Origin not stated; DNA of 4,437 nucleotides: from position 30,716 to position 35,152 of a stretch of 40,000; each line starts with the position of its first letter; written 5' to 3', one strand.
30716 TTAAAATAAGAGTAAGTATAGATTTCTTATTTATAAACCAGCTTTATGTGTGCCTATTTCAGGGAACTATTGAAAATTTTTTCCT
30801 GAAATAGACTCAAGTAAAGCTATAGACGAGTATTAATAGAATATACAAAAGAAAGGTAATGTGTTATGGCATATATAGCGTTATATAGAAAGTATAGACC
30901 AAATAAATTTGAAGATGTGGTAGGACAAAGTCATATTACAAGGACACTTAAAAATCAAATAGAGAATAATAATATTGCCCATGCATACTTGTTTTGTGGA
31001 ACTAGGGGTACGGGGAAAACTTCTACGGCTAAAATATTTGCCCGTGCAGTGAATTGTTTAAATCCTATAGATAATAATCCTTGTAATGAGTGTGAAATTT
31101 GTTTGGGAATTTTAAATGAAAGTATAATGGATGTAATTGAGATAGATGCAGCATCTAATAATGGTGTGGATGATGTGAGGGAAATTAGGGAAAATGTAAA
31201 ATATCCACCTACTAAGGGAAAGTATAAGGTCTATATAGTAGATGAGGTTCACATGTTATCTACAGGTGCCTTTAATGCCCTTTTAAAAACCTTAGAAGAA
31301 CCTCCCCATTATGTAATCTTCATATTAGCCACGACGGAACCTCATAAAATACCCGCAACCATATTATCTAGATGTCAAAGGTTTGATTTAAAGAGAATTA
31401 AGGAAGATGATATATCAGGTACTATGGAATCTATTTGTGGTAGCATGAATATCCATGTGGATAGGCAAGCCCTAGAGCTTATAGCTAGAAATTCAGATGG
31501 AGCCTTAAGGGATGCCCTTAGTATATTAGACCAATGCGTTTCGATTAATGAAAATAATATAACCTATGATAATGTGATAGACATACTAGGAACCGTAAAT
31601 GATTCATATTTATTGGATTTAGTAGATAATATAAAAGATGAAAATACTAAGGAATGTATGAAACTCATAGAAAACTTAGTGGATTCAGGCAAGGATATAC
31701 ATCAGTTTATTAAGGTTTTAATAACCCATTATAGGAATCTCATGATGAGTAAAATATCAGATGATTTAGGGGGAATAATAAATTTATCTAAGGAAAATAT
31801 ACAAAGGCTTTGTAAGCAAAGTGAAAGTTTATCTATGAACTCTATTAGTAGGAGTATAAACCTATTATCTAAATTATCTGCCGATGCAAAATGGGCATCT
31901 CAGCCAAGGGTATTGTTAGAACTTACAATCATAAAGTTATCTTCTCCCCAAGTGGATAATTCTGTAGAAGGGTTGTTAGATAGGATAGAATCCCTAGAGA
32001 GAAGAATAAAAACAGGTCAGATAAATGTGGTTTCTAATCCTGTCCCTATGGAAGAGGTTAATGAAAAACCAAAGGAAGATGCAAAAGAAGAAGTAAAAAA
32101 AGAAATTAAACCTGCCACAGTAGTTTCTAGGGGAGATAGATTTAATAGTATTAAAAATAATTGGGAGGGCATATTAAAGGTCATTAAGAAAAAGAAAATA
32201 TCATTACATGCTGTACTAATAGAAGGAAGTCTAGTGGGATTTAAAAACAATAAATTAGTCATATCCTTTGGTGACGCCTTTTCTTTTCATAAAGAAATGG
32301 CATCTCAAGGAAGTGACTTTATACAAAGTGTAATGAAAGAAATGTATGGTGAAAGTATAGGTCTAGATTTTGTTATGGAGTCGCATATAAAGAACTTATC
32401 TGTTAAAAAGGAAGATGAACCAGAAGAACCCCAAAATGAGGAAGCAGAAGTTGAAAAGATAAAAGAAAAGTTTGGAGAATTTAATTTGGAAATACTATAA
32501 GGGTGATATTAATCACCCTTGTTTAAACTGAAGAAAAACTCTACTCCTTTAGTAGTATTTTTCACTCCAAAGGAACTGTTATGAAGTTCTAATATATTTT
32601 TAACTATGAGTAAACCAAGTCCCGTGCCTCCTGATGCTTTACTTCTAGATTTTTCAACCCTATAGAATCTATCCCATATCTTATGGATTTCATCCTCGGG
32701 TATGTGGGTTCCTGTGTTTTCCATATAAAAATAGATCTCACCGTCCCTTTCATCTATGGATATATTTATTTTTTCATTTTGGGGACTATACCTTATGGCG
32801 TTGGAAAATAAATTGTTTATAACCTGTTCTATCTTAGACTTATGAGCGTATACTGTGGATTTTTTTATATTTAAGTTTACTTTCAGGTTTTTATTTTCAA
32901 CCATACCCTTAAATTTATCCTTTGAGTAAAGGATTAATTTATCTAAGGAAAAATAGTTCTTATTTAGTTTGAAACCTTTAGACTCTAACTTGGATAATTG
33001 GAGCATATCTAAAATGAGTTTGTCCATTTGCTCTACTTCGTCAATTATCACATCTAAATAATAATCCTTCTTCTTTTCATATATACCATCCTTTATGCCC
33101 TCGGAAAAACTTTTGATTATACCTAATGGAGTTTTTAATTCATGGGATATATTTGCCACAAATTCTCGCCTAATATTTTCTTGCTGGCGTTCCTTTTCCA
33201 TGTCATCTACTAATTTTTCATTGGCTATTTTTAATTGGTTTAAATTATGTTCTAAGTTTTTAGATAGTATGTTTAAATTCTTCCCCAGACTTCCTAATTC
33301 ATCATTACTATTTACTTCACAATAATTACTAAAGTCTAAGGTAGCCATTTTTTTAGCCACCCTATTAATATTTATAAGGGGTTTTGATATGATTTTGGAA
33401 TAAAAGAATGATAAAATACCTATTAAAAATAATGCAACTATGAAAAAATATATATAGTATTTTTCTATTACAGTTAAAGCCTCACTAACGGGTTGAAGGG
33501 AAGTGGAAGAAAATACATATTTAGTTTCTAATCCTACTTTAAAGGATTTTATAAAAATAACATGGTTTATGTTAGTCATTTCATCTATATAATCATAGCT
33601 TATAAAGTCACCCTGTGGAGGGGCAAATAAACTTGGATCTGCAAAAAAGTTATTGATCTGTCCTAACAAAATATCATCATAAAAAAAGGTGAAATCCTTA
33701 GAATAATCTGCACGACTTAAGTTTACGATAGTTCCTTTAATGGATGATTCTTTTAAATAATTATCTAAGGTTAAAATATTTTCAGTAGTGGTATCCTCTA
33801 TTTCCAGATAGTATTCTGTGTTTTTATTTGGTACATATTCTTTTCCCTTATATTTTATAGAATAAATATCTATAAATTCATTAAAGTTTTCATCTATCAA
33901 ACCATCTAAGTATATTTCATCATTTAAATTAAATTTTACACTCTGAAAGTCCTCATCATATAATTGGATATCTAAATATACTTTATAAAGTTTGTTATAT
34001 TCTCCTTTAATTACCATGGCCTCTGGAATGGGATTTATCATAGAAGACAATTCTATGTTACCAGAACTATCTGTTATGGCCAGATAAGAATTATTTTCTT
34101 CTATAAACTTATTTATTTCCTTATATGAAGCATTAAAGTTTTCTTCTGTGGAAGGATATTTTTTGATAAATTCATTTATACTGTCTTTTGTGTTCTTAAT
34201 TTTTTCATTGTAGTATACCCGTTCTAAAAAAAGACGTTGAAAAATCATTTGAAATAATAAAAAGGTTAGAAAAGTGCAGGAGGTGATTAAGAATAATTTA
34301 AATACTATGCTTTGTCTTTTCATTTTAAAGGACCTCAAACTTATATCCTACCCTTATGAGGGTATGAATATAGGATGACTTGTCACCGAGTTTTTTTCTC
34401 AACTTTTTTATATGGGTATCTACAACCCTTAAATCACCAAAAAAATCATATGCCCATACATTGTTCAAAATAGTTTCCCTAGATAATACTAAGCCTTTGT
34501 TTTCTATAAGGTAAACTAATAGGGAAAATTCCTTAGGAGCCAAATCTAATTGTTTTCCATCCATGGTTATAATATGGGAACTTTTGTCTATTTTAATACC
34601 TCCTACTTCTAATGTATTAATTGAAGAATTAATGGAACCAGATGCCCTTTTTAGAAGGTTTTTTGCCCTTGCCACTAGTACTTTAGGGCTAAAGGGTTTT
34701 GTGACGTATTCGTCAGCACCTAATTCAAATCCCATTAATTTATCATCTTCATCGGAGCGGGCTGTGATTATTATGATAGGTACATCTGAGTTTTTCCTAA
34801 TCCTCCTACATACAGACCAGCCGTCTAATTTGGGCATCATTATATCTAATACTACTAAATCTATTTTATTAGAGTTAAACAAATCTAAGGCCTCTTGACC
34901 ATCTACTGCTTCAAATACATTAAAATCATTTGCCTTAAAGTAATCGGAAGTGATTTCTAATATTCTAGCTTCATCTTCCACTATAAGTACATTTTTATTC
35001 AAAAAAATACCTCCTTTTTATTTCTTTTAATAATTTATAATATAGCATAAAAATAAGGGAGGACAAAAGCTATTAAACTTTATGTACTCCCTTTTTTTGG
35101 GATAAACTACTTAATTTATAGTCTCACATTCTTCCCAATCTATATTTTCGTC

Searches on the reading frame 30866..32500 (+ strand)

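Call 88: search_protein_families(library=pfam, max_evalue=0.001, proteins=[window:30866-32500:+])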
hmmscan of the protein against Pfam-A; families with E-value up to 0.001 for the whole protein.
window:30866-32500:+ (544 aa): 10 families
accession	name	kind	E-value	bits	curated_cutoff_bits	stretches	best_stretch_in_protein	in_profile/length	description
PF13177.12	DNA_pol3_delta2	-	6.5e-47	159.9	27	1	21-178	2-160/161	DNA polymerase III, delta subunit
PF12169.13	DNA_pol3_gamma3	-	1.5e-16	60.9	24.4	1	233-362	2-135/143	DNA polymerase III subunits gamma and tau domain III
PF20964.2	DnaX_C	-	2.1e-13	50.7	26.2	1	428-522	11-104/113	DNA polymerase III subunit tau, C-terminal domain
PF00004.35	AAA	-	4.5e-12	47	21.2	1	42-172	2-125/131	ATPase family associated with various cellular activities (AAA)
PF22608.2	DNAX_ATPase_lid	-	5.8e-12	45.6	27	1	183-227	2-46/49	DNA polymerase III clamp loader subunit, ATPase lid domain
PF21694.2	DNA_pol3_delta_C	-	5.9e-05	23.5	27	0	250-357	5-120/121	DNA polymerase III delta subunit, C-terminal domain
PF13401.12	AAA_22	-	0.00012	22.8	27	0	41-155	8-121/130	AAA domain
PF05496.18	RuvB_N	-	0.00017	21.8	27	0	11-66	2-61/159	Holliday junction DNA helicase RuvB P-loop domain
PF16193.11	AAA_assoc_2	-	0.00021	21.9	34.3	1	193-265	2-55/81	AAA C-terminal domain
PF04851.21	ResIII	-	0.00056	20.3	22.5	0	100-144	114-151/164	Type III restriction enzyme, res subunit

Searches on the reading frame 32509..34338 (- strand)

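Call 88: search_protein_families(library=pfam, max_evalue=0.001, proteins=[window:32509-34338:-])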
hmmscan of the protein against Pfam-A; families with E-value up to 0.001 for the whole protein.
window:32509-34338:- (609 aa): 3 families
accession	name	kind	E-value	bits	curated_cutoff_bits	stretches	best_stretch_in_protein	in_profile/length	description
PF02518.31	HATPase_c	-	1e-21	77.9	26.4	1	501-606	4-108/111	Histidine kinase-, DNA gyrase B-, and HSP90-like ATPase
PF00512.31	HisKA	-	1.8e-17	63.6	26.9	1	390-453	2-65/66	His Kinase A (phospho-acceptor) domain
PF00672.30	HAMP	-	6.9e-06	26.7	25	1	313-363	2-52/53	HAMP domain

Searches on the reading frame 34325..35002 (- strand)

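Call 88: search_protein_families(library=pfam, max_evalue=0.001, proteins=[window:34325-35002:-])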
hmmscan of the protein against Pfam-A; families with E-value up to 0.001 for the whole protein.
window:34325-35002:- (225 aa): 2 families
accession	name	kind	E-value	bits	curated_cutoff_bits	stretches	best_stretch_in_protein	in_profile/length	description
PF00072.30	Response_reg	-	1.4e-30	106.2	30.2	1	5-113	1-110/111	Response regulator receiver domain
PF00486.34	Trans_reg_C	-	4.5e-26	91.2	26.2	1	149-222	1-77/77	Transcriptional regulatory protein, C terminal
